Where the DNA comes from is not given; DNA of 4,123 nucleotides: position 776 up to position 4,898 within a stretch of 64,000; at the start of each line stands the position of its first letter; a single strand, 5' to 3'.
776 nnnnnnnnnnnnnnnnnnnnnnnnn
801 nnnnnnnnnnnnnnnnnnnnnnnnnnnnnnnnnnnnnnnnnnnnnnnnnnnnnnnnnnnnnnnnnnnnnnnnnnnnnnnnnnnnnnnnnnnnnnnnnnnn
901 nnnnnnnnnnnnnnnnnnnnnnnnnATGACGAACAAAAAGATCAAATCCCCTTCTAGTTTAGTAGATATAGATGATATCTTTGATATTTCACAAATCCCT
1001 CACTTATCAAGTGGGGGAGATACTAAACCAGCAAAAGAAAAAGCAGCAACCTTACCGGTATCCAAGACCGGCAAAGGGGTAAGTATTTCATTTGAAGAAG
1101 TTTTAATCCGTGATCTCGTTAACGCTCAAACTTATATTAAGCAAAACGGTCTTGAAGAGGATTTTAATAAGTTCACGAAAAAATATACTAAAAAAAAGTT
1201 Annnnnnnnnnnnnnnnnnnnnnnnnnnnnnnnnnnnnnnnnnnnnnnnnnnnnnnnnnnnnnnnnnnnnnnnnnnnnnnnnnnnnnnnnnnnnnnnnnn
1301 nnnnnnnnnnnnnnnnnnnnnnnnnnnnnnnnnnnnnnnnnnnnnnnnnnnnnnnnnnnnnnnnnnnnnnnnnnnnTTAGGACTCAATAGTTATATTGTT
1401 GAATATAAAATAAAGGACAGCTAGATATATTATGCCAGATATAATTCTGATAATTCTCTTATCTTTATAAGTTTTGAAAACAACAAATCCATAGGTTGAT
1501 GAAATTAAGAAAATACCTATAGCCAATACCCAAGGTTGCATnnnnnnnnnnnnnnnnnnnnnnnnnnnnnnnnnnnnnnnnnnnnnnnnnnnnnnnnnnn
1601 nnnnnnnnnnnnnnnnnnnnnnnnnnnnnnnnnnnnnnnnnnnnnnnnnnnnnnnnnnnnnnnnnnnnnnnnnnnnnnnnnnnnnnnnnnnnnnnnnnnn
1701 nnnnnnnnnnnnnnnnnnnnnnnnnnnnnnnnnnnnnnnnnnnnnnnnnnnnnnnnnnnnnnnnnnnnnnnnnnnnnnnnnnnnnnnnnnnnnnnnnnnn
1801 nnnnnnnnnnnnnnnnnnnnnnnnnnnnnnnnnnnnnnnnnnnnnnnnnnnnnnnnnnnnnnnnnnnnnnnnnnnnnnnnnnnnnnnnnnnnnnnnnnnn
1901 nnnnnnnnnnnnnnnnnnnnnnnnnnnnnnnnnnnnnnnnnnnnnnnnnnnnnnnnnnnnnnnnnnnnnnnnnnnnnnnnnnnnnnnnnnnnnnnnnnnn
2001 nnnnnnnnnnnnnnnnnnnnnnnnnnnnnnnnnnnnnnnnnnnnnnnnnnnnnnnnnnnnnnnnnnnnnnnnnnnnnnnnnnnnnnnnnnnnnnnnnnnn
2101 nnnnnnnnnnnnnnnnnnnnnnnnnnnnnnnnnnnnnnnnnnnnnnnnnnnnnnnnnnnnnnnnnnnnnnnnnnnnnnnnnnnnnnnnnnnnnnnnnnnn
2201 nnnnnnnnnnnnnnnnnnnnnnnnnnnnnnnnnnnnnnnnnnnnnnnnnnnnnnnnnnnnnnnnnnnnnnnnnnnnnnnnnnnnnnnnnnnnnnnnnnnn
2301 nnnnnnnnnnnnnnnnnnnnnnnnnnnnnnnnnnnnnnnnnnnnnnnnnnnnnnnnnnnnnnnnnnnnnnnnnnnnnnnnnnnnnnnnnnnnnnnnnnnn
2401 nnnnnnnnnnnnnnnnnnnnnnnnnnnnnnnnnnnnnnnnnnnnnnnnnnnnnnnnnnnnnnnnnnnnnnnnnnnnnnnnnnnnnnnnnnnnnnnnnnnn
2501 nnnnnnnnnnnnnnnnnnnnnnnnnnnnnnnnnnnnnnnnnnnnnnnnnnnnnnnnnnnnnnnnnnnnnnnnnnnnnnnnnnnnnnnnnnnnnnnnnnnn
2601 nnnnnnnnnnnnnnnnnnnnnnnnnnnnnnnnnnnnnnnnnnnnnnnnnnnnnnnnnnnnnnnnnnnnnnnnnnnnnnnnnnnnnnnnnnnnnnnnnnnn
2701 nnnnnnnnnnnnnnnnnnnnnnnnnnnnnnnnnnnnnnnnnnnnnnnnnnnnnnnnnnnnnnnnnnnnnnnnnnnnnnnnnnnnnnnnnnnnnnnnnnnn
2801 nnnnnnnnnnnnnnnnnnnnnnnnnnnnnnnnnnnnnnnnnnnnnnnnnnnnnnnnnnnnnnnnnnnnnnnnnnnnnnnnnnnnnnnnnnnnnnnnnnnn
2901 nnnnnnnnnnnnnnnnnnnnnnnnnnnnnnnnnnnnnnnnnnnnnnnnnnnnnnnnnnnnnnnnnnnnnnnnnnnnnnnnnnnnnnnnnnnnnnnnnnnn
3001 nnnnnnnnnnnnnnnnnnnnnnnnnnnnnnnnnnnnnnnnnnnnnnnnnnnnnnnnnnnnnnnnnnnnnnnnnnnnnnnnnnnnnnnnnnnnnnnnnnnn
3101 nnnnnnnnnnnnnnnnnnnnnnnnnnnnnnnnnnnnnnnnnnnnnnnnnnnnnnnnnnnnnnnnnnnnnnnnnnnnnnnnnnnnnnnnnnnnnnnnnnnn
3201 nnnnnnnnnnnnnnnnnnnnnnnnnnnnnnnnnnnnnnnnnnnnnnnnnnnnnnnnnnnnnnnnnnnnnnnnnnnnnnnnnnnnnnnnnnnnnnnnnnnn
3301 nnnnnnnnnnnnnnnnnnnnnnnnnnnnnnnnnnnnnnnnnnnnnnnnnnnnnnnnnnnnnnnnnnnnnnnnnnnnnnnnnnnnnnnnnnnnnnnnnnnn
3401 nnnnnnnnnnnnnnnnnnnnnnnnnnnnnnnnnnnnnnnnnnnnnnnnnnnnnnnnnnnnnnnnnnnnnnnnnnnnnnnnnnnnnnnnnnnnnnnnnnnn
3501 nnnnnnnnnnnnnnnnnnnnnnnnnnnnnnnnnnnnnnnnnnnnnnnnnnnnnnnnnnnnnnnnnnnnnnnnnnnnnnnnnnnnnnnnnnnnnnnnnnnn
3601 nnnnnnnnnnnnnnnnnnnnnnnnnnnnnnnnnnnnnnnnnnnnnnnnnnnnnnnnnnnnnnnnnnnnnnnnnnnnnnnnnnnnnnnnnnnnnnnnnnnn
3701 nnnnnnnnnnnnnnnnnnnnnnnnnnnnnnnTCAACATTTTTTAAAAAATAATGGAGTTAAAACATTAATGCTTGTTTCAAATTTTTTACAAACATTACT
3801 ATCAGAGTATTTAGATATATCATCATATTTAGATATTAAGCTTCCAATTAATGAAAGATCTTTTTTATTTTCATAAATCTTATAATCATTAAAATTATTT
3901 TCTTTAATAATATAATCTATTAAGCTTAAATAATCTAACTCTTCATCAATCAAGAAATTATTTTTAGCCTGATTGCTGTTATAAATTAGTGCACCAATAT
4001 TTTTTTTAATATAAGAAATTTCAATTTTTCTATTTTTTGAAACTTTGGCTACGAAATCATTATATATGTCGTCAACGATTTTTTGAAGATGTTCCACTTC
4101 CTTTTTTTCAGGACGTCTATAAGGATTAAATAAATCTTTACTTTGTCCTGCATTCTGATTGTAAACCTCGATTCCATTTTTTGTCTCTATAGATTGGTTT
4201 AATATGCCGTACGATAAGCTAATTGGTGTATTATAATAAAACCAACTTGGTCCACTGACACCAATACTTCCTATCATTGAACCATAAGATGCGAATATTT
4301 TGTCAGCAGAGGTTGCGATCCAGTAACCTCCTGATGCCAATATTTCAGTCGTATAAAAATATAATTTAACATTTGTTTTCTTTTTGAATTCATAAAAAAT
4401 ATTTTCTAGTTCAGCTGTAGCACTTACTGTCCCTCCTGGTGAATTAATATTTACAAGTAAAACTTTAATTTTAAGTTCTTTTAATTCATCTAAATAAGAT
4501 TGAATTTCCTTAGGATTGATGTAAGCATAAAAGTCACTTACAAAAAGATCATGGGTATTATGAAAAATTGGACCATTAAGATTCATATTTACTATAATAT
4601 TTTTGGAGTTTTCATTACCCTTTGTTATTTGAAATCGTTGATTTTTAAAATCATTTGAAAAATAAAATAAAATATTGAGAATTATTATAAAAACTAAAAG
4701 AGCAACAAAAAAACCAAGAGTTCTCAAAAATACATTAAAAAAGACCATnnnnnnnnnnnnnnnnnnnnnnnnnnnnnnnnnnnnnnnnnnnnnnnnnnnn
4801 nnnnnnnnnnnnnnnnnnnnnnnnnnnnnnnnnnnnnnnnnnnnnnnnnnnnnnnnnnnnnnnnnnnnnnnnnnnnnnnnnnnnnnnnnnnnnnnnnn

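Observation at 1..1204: Window opens inside a mobile-element replication module with an SF3 primase-helicase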

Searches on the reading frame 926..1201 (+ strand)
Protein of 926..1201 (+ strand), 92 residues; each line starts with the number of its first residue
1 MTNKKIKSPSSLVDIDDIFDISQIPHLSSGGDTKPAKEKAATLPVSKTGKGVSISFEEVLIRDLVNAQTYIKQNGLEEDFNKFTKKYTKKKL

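Call 7: search_protein_families(library=pfam, proteins=[window:926-1201:+], max_evalue=1)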
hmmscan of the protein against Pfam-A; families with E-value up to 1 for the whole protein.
window:926-1201:+ (92 aa): 0 families

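Call 8: search_protein_families(library=phrogs, proteins=[window:926-1201:+], max_evalue=1)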
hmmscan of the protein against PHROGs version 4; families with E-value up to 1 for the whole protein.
window:926-1201:+ (92 aa): 0 families

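Call 89: search_dna_similar(query=window:926-1201:+, collection=phages, mode=protein, max_evalue=0.01, max_rows=10)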
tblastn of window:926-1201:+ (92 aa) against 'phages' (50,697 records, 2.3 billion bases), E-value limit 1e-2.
No match.

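Call 99: find_encoding_contigs(protein=window:926-1201:+, flank=10000, max_places=5)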
Protein window:926-1201:+ (92 aa): 1 contig read that carries it; 1 place shown.
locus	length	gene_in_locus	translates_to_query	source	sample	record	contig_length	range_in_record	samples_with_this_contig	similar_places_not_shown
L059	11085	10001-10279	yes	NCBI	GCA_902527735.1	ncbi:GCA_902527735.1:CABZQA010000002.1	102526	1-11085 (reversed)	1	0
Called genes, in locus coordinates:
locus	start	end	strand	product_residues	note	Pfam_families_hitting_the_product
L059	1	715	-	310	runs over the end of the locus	PF02493:MORN (faint)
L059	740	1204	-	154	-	-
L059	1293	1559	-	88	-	-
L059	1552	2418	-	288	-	-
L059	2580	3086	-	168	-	-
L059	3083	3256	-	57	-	-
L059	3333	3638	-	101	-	-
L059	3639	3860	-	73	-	-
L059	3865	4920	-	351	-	-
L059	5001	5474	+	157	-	-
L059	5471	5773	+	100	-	-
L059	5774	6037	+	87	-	-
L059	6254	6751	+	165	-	-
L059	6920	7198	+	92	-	-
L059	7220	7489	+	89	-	-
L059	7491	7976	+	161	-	-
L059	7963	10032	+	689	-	PF19263:DUF5906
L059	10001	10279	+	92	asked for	-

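Call 105: search_protein_families(library=pfam, proteins=[L059:3865-4917:-, L059:1552-2433:-, L059:2580-3083:-, L059:740-1201:-, L059:4950-5471:+, L059:5471-5770:+, L059:5774-6034:+, L059:3333-3635:-, L059:2-715:-, L059:1293-1556:-], max_evalue=0.1)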
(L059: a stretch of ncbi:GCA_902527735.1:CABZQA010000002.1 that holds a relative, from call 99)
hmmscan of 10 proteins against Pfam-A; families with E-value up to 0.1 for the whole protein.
L059:3865-4917:- (350 aa): 0 families

L059:1552-2433:- (293 aa): 0 families

L059:2580-3083:- (167 aa): 2 families
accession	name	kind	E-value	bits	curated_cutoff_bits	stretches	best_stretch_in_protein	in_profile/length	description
PF04130.18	GCP_C_terminal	-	0.01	15.7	25.8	1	84-123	154-192/309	Gamma tubulin complex component C-terminal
PF20251.4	Big_14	-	0.014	15.8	27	1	72-133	23-81/104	Bacterial Ig-like domain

L059:740-1201:- (153 aa): 0 families

L059:4950-5471:+ (174 aa): 1 family
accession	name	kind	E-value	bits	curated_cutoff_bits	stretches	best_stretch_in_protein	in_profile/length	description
PF20990.2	DUF2207_C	-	0.0067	16.6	33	1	21-145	77-190/247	Predicted membrane protein (DUF2207) C-terminal domain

L059:5471-5770:+ (100 aa): 0 families

L059:5774-6034:+ (87 aa): 0 families

L059:3333-3635:- (100 aa): 0 families

L059:2-715:- (238 aa): 1 family
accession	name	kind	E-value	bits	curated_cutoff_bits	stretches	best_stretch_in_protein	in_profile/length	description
PF02493.26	MORN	-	6.4e-09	35.6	22.5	2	43-57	1-15/23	MORN repeat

L059:1293-1556:- (87 aa): 3 families
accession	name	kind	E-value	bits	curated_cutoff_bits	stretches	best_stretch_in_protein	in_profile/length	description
PF12209.13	SAC3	-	0.016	15.8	25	1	4-50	2-48/77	Leucine permease transcriptional regulator helical domain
PF06103.16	DUF948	-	0.047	14.3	37.2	1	8-46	3-41/89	Bacterial protein of unknown function (DUF948)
PF04103.21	CD20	-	0.09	13.3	27.9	1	6-68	68-129/156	CD20-like family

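Call 109: search_protein_families(library=padloc, proteins=[L059:6254-6748:+, L059:6920-7195:+, L059:7491-7973:+, window:926-1201:+, L059:3865-4917:-, L059:1552-2433:-, L059:2580-3083:-, L059:740-1201:-, L059:4950-5471:+], max_evalue=0.01)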
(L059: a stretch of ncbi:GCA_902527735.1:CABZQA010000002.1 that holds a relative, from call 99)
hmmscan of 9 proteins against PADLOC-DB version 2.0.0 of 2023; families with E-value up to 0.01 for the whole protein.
L059:6254-6748:+ (165 aa): 0 families

L059:6920-7195:+ (92 aa): 0 families

L059:7491-7973:+ (161 aa): 0 families

window:926-1201:+ (92 aa): 0 families

L059:3865-4917:- (350 aa): 0 families

L059:1552-2433:- (293 aa): 0 families

L059:2580-3083:- (167 aa): 0 families

L059:740-1201:- (153 aa): 0 families

L059:4950-5471:+ (174 aa): 0 families

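Call 110: search_protein_families(library=ncbifam, proteins=[L059:6254-6748:+, L059:6920-7195:+, L059:7220-7486:+, L059:7491-7973:+, window:926-1201:+], max_evalue=0.01)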
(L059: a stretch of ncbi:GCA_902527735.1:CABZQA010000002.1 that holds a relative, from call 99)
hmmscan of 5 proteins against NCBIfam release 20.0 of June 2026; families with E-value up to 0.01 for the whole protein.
L059:6254-6748:+ (165 aa): 1 family
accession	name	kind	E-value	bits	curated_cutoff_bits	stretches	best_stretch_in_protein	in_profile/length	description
NF007109.1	PRK09558.1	equivalog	0.0065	15.3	600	1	30-111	298-379/550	bifunctional UDP-sugar hydrolase/5'-nucleotidase UshA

L059:6920-7195:+ (92 aa): 0 families

L059:7220-7486:+ (89 aa): 1 family
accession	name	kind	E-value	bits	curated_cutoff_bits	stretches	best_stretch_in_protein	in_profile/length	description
TIGR01391.1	dnaG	equivalog_domain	0.00042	19.3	283.6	1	35-82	26-70/414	DNA primase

L059:7491-7973:+ (161 aa): 0 families

window:926-1201:+ (92 aa): 0 families

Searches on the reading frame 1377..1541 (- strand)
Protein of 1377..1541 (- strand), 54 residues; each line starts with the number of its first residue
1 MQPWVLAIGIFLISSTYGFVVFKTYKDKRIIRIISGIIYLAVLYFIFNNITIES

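Call 38: search_protein_families(library=pfam, proteins=[window:1377-1541:-], max_evalue=1)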
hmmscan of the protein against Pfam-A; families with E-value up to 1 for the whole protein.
window:1377-1541:- (54 aa): 2 families
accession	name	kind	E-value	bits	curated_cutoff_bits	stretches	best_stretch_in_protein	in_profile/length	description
PF20712.2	CyanoTRADDas_TM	-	0.042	14.4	24.3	1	4-53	15-66/68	Cyanobacterial TRADD-N associated 2-Transmembrane domain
PF13567.11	DUF4131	-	0.12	12.5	31.6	1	3-48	5-49/165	Domain of unknown function (DUF4131)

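Call 39: search_protein_families(library=phrogs, proteins=[window:1377-1541:-], max_evalue=0.1)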
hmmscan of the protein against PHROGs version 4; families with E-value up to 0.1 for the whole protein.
window:1377-1541:- (54 aa): 1 family
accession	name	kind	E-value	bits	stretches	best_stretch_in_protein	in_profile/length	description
phrog_35062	-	unknown function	0.079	14.3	0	10-51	14-51/59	-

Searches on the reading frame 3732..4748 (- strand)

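Call 7: search_protein_families(library=pfam, proteins=[window:3732-4748:-], max_evalue=1)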
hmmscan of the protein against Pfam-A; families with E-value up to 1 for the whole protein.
window:3732-4748:- (338 aa): 3 families
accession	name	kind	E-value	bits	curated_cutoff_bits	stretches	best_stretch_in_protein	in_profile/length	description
PF01343.23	Peptidase_S49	-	5.3e-24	85.4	24.9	1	123-270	3-137/154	Peptidase family S49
PF25145.1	NfeD1b_N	-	5.6e-07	29.8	40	1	86-164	23-97/189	NfeD1b, N-terminal domain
PF01972.22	SDH_protease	-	0.015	14.8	31.3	1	99-161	96-154/286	ClpP-like SDH-type serine proteinase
